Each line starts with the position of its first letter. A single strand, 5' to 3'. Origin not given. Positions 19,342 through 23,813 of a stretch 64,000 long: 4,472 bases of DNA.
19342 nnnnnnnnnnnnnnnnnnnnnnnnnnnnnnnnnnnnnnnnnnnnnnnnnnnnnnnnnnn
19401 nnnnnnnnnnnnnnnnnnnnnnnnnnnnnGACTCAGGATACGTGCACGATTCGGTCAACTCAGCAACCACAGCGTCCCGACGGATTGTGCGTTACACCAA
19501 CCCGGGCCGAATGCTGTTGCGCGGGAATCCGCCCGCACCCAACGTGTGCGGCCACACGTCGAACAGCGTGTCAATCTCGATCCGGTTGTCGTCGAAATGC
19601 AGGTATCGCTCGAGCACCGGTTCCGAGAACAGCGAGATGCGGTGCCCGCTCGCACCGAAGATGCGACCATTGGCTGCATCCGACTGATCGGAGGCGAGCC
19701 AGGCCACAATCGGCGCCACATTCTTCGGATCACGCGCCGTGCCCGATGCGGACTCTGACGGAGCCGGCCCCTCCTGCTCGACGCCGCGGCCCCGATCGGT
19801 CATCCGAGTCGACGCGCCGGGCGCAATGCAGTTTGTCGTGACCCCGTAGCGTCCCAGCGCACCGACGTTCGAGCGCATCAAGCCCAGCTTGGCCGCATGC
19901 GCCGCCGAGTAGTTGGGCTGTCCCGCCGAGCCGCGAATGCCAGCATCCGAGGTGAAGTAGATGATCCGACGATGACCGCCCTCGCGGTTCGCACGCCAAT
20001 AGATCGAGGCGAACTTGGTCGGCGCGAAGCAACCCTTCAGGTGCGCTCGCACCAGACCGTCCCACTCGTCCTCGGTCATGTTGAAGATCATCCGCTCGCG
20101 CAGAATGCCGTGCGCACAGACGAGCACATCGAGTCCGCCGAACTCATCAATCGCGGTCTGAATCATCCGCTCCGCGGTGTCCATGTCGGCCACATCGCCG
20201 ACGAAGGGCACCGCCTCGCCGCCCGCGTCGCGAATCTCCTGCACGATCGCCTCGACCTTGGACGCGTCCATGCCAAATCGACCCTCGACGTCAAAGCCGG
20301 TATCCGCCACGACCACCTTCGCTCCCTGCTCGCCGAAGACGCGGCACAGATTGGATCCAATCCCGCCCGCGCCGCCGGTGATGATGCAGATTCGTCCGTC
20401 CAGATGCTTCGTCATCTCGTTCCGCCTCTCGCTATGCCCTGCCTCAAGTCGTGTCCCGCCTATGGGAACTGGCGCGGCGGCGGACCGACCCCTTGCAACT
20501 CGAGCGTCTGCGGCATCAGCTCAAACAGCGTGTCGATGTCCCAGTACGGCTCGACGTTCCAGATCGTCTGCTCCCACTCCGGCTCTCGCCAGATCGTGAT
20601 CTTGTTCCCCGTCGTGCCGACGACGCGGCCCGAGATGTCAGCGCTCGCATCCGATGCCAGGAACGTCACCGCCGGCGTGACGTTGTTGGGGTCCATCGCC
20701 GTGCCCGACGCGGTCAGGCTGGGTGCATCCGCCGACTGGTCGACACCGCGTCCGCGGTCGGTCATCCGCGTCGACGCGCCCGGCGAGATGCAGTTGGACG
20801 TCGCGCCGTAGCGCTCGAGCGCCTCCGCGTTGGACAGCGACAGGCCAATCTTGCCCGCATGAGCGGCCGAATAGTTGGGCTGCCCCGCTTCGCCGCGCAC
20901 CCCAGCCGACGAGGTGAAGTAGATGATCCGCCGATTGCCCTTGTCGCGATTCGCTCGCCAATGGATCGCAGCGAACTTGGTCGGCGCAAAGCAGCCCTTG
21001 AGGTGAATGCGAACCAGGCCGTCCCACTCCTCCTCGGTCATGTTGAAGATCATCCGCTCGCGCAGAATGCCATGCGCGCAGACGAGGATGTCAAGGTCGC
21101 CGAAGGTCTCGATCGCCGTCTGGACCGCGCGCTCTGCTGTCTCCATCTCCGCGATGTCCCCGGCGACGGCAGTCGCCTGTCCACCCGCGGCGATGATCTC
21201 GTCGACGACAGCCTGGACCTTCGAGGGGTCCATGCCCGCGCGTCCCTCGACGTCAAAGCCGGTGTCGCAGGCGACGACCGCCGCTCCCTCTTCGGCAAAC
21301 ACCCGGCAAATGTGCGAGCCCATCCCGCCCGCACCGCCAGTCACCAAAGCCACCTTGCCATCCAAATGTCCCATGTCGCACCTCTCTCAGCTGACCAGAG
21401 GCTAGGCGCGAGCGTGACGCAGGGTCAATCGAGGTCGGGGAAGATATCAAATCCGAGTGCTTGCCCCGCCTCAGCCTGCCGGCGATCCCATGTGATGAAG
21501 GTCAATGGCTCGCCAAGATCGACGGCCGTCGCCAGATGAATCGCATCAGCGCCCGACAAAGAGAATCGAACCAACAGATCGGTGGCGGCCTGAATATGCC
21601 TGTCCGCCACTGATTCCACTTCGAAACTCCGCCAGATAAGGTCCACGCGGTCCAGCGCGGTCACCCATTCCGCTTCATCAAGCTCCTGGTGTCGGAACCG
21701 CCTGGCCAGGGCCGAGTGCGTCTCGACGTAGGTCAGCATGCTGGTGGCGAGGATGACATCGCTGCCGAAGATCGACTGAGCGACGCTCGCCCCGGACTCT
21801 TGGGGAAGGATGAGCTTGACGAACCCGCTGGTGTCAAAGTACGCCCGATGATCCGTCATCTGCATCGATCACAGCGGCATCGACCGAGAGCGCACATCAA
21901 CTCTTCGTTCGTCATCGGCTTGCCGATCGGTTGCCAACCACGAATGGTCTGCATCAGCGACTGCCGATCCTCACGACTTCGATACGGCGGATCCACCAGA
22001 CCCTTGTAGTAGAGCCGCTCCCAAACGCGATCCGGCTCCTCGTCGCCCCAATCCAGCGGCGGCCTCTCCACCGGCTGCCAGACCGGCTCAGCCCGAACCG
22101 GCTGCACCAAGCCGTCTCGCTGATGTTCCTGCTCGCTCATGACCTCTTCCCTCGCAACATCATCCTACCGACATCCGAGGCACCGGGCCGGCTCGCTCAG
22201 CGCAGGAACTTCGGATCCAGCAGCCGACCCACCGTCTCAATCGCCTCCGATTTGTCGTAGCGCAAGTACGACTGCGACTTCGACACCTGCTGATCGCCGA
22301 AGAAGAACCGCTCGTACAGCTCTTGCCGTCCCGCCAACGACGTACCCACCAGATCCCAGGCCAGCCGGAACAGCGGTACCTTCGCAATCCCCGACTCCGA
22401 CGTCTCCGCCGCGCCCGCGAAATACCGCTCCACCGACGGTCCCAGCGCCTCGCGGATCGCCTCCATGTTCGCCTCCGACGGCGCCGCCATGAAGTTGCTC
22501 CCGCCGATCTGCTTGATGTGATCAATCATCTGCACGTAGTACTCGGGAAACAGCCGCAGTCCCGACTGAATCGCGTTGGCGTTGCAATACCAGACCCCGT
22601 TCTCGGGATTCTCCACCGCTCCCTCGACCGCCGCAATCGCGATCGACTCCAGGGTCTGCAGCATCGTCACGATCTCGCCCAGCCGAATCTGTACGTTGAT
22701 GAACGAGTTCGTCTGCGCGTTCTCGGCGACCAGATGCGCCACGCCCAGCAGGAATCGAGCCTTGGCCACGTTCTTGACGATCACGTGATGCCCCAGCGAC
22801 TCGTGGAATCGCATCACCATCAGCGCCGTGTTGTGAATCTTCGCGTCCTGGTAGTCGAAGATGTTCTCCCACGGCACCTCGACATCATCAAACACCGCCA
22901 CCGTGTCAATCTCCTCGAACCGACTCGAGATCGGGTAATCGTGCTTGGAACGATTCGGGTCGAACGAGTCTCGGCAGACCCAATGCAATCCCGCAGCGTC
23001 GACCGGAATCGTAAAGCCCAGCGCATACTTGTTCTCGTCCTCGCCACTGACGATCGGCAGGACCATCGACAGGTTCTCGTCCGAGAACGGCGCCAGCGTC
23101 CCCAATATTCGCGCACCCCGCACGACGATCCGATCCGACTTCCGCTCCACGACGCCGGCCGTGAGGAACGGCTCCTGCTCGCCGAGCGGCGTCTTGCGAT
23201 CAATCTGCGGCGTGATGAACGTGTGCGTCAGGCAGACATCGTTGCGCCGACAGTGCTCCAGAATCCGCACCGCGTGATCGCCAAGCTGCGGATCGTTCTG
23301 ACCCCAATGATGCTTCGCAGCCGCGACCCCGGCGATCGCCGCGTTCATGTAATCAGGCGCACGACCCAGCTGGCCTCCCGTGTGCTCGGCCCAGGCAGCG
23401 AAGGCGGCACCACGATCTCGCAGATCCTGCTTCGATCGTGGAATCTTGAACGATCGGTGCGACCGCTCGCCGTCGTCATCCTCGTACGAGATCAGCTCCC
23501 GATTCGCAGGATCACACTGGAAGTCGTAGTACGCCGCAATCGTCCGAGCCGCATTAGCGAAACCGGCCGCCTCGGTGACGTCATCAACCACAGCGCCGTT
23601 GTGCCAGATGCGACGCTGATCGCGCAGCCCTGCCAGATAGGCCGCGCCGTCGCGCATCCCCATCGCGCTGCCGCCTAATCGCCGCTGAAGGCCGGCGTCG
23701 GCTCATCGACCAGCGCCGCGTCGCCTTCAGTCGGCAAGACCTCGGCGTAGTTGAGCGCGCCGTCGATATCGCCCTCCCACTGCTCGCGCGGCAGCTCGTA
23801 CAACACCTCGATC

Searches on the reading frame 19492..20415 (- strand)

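Call 45: search_protein_families(library=pfam, proteins=[window:19492-20415:-], max_evalue=0.00001)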
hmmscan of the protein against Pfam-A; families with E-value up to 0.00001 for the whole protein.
window:19492-20415:- (307 aa): 3 families
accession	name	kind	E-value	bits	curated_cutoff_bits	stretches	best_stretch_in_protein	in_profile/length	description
PF00106.31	adh_short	-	7.6e-33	114.1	26.6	1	9-205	2-186/195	short chain dehydrogenase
PF13561.12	adh_short_C2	-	2.2e-29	103.1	27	1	16-253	3-229/236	Enoyl-(Acyl carrier protein) reductase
PF08659.16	KR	-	4.5e-18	66.2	22.6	1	11-181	4-161/180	KR domain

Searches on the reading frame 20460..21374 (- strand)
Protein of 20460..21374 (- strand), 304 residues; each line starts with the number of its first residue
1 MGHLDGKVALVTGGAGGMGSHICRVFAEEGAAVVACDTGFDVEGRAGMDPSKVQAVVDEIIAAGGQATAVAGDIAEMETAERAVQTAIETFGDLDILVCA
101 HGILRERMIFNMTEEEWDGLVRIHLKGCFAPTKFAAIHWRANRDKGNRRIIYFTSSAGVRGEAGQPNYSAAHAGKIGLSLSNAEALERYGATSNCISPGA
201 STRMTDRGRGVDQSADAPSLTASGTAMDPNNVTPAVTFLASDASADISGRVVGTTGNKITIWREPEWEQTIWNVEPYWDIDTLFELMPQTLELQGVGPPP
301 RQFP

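Call 45: search_protein_families(library=pfam, proteins=[window:20460-21374:-], max_evalue=0.00001)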
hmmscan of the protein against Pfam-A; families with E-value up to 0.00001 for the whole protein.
window:20460-21374:- (304 aa): 3 families
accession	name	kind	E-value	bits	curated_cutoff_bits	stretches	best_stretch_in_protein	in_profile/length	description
PF00106.31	adh_short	-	9e-33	113.8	26.6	1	7-204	1-186/195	short chain dehydrogenase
PF13561.12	adh_short_C2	-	1.8e-29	103.5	27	1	15-252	3-229/236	Enoyl-(Acyl carrier protein) reductase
PF08659.16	KR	-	3.4e-18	66.6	22.6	1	9-173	3-154/180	KR domain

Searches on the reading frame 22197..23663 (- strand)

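Call 45: search_protein_families(library=pfam, proteins=[window:22197-23663:-], max_evalue=0.00001)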
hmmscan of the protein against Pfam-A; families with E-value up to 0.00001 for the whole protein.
window:22197-23663:- (488 aa): 2 families
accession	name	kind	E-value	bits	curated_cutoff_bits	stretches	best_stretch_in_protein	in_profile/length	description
PF11794.13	HpaB_N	-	8.6e-81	271.9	35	1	6-269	2-269/270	4-hydroxyphenylacetate 3-hydroxylase N terminal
PF03241.18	HpaB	-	2.2e-42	144.9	25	1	283-482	7-201/202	4-hydroxyphenylacetate 3-hydroxylase C terminal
